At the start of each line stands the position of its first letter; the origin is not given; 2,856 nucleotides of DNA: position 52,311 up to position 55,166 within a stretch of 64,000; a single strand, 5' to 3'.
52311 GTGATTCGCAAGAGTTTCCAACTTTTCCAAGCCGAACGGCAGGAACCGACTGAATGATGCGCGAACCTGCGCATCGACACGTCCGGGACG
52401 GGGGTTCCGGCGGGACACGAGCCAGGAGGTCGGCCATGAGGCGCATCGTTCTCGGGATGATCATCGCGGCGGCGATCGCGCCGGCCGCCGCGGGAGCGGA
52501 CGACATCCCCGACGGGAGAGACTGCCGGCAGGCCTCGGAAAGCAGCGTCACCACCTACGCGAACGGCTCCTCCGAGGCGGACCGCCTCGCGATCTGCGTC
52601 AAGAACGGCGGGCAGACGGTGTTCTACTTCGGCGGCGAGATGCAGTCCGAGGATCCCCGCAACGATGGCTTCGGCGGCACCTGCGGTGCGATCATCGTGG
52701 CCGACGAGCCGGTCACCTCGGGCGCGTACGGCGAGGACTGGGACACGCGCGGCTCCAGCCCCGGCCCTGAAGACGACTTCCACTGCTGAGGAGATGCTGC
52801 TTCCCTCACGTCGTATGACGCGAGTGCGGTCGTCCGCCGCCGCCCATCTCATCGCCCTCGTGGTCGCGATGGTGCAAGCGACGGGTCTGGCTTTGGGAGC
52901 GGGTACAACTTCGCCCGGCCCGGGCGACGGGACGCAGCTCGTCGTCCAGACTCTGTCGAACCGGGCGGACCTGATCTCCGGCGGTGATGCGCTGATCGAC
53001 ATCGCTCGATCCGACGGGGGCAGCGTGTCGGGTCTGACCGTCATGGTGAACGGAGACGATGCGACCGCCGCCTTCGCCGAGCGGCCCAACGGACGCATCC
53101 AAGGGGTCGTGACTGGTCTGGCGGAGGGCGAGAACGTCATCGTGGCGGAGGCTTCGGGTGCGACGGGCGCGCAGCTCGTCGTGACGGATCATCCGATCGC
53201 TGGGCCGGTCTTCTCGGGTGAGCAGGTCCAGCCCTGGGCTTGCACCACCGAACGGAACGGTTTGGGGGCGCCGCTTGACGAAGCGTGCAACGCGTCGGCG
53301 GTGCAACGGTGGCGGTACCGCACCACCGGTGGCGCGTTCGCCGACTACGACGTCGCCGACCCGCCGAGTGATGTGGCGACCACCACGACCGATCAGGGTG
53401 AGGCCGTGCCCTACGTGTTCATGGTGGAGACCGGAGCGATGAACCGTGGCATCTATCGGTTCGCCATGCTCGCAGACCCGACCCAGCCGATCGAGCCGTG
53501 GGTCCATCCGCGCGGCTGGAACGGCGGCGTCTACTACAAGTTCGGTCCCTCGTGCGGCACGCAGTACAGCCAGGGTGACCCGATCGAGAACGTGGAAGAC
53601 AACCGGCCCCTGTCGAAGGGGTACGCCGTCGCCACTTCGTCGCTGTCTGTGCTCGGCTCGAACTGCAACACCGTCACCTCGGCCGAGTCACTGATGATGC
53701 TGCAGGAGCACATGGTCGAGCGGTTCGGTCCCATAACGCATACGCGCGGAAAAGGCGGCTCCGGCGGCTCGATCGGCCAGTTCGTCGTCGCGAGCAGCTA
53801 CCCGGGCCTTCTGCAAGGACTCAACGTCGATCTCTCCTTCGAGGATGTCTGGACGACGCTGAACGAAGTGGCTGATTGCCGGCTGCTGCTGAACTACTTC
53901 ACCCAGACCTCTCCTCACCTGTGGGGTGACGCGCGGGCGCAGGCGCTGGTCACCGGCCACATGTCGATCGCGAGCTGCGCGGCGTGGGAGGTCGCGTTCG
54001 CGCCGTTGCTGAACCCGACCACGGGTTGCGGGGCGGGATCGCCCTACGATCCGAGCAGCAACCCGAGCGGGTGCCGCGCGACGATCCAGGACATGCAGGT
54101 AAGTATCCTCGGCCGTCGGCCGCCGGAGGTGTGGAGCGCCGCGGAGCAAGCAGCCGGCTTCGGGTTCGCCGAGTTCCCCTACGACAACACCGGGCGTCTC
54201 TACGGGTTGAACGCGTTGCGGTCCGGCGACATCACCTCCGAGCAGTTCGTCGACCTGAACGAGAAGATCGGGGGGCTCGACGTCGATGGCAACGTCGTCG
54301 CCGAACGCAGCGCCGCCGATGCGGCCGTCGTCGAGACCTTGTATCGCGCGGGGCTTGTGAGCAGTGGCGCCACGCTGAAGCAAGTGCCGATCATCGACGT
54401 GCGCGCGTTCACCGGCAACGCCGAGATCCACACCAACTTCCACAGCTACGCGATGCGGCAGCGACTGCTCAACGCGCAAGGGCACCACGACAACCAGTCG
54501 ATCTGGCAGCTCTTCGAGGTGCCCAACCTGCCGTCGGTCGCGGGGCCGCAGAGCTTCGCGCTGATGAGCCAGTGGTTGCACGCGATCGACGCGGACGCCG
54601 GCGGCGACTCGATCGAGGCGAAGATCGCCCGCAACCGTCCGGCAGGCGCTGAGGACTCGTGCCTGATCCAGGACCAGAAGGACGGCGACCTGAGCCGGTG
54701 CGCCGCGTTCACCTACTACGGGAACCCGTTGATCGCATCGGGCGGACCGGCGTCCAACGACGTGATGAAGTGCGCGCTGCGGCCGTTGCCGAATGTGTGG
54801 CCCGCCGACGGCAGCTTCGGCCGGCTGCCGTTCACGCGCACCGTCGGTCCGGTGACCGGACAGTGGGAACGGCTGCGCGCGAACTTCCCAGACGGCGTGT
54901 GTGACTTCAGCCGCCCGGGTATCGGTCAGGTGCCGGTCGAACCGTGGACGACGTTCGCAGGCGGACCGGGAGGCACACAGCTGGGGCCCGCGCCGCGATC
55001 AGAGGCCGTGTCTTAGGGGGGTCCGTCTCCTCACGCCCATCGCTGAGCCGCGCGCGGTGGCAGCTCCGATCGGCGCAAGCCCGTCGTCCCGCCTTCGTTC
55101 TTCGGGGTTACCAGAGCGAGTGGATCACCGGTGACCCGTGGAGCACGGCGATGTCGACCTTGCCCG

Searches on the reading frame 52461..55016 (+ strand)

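Call 23: search_protein_families(library=pfam, proteins=[window:52461-55016:+], max_evalue=0.001)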
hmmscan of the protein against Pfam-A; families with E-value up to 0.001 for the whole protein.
window:52461-55016:+ (851 aa): 1 family
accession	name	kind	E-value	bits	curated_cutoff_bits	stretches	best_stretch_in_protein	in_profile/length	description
PF19878.5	DUF6351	-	4e-214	713.5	22.4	1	162-824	1-654/655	Tannase-like family of unknown function (DUF6351)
